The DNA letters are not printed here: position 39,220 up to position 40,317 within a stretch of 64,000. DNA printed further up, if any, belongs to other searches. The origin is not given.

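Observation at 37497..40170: Translationally coupled secreted triad (unknown paralog, MBL-fold hydrolase, unknown paralog) between plsC and gyrB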

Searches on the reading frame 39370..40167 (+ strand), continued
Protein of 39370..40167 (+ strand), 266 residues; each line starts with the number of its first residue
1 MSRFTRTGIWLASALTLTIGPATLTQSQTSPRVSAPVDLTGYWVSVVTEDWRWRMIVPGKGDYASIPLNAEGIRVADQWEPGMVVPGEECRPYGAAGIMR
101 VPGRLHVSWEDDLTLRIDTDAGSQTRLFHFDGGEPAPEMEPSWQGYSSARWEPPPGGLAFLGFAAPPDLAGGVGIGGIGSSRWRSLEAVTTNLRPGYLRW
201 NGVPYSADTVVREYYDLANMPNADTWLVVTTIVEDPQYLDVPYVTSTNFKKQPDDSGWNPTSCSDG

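Call 63: search_protein_families(library=pfam, proteins=[L012:686-1429:-, L012:2353-3663:-, L012:3775-5166:+, L012:5163-6158:+, L012:6055-6777:+, L012:6774-7364:+, L012:7464-7934:+, L012:10657-12879:+, L012:13615-14568:-, L012:18092-19180:-], max_evalue=0.001)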
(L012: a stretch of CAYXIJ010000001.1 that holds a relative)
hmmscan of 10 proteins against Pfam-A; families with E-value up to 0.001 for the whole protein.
L012:686-1429:- (247 aa): 0 families

L012:2353-3663:- (436 aa): 4 families
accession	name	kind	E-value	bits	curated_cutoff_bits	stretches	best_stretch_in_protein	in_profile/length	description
PF01436.27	NHL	-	5.3e-08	33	20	0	297-324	2-28/28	NHL repeat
PF17170.10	DUF5128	-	3.8e-06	26.8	22.9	1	310-375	55-126/321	6-bladed beta-propeller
PF24684.1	Vgb_lyase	-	0.00038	19.8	50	0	311-435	26-153/290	Virginiamycin B lyase family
PF08450.18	SGL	-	0.0006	19.9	26.3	0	353-418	147-213/246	SMP-30/Gluconolactonase/LRE-like region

L012:3775-5166:+ (463 aa): 1 family
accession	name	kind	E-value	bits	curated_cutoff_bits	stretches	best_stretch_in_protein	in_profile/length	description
PF03553.21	Na_H_antiporter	-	1.8e-64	218.4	23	2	159-452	1-303/303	Na+/H+ antiporter family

L012:5163-6158:+ (331 aa): 2 families
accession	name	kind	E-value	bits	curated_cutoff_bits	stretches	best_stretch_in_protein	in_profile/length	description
PF14226.12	DIOX_N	-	2.7e-28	99.4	27.3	1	6-128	1-116/117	non-haem dioxygenase in morphine synthesis N-terminal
PF03171.26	2OG-FeII_Oxy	-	1.9e-24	86.3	23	1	190-286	10-101/101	2OG-Fe(II) oxygenase superfamily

L012:6055-6777:+ (240 aa): 2 families
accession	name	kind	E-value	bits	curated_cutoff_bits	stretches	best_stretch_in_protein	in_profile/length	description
PF13328.12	HD_4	-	4.9e-05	23.5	27.2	1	105-138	18-51/156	HD domain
PF01966.28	HD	-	0.00033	21.4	22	1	108-171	2-89/116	HD domain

L012:6774-7364:+ (196 aa): 1 family
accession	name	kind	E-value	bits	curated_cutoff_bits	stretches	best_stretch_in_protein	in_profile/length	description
PF02627.25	CMD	-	0.00019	21.8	23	0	42-109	1-63/84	Carboxymuconolactone decarboxylase family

L012:7464-7934:+ (156 aa): 2 families
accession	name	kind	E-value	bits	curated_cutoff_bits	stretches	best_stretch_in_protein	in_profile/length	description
PF12680.13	SnoaL_2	-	1e-11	45.8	27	1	41-144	3-102/102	SnoaL-like domain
PF07366.18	SnoaL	-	1.5e-09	38.2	28.4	1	38-88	2-54/126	SnoaL-like polyketide cyclase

L012:10657-12879:+ (740 aa): 5 families
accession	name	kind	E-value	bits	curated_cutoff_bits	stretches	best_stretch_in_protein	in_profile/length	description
PF01011.28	PQQ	-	8.3e-59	200.2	26.7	2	217-523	1-335/595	Glucose/ethanol/alcohol dehydrogenase, beta-propeller domain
PF13360.13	PQQ_2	-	1.2e-26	94.2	27.6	2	244-384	54-193/233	Outer membrane protein assembly factor BamB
PF13570.13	Beta-prop_ACSF4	-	6.4e-10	39.4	133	1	623-714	71-163/329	Beta-alanine-activating enzyme, beta-propeller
PF13442.11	Cytochrome_CBB3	-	3.2e-09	37.4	27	1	70-144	2-68/68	Cytochrome C oxidase, cbb3-type, subunit III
PF00034.26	Cytochrom_C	-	0.00012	23.7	21.3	1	72-146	2-88/90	Cytochrome c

L012:13615-14568:- (317 aa): 0 families

L012:18092-19180:- (362 aa): 0 families

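Call 67: search_protein_families(library=padloc, proteins=[window:39370-40167:+], max_evalue=0.01)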
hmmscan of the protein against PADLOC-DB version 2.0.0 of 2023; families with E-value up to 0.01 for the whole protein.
window:39370-40167:+ (266 aa): 0 families

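Call 82: fold_search(model_id=the predicted structure, library=pdb)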
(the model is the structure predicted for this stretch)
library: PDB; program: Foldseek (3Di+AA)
matches with E <= 10: 933; with E <= 0.001: 0
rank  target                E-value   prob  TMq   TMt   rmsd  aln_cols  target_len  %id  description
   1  2gvh_A                3.4e-02  0.12  0.15  0.16  18.3       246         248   12  Crystal structure of Acyl-CoA hydrolase (15159470) from AGROBACTERIUM TUMEFACIENS at 2.65 A resolution (released 2006-05-30)
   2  2gvh_B                5.4e-02  0.10  0.15  0.16  18.6       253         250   10  Crystal structure of Acyl-CoA hydrolase (15159470) from AGROBACTERIUM TUMEFACIENS at 2.65 A resolution (released 2006-05-30)
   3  2c1q                  1.1e-01  0.75  0.25  0.47   5.9       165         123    6  X-ray structure of biotin binding protein from chicken (released 2007-02-20)
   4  2gvh_C                1.2e-01  0.08  0.15  0.16  18.2       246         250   12  Crystal structure of Acyl-CoA hydrolase (15159470) from AGROBACTERIUM TUMEFACIENS at 2.65 A resolution (released 2006-05-30)
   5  5dm5_C                1.3e-01  0.44  0.16  0.30  10.6        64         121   14  Crystal structure of the hexameric thioesterase y2039 from Yersinia pestis (released 2015-11-11)
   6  2c1s_A                1.4e-01  0.77  0.26  0.50   5.9       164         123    7  X-ray structure of biotin binding protein from chicken (released 2007-02-13)
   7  4jnj_A                1.5e-01  0.66  0.24  0.47   6.1       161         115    7  Structure based engineering of streptavidin monomer with a reduced biotin dissociation rate (released 2013-05-29)
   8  5dm5_E                1.5e-01  0.41  0.16  0.30  10.5        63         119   14  Crystal structure of the hexameric thioesterase y2039 from Yersinia pestis (released 2015-11-11)
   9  3wzo_A                1.5e-01  0.51  0.23  0.41  10.4       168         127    8  Crystal structure of the core streptavidin mutant V21 (Y22S/N23D/S27D/Y83S/R84K/E101D/R103K/E116N) complexed with biot (released 2015-02-18)
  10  5dm5_F                1.6e-01  0.54  0.16  0.31  11.0        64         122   17  Crystal structure of the hexameric thioesterase y2039 from Yersinia pestis (released 2015-11-11)
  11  4jnj_C                1.7e-01  0.47  0.22  0.44   9.4       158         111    9  Structure based engineering of streptavidin monomer with a reduced biotin dissociation rate (released 2013-05-29)
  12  8bo9_C                1.7e-01  0.16  0.21  0.29  16.2       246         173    9  NanoLuc-D9R/H57A/K89R mutant complexed with azacoelenterazine bound in intra-barrel catalytic site (released 2023-09-27)
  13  2vsm_A                1.7e-01  0.14  0.19  0.13  12.0       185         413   10  Nipah virus attachment glycoprotein in complex with human cell surface receptor ephrinB2 (released 2008-05-20)
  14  4qfw_B                2.0e-01  0.08  0.14  0.14  16.6       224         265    7  Crystal structure of acyl-CoA thioesterase tesB from Yersinia pestis (released 2014-06-04)
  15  4r4u_A                2.0e-01  0.08  0.14  0.14  17.5       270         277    8  Crystal structure of acyl-CoA thioesterase tesB from Yersinia pestis in complex with coenzyme A (released 2015-04-15)
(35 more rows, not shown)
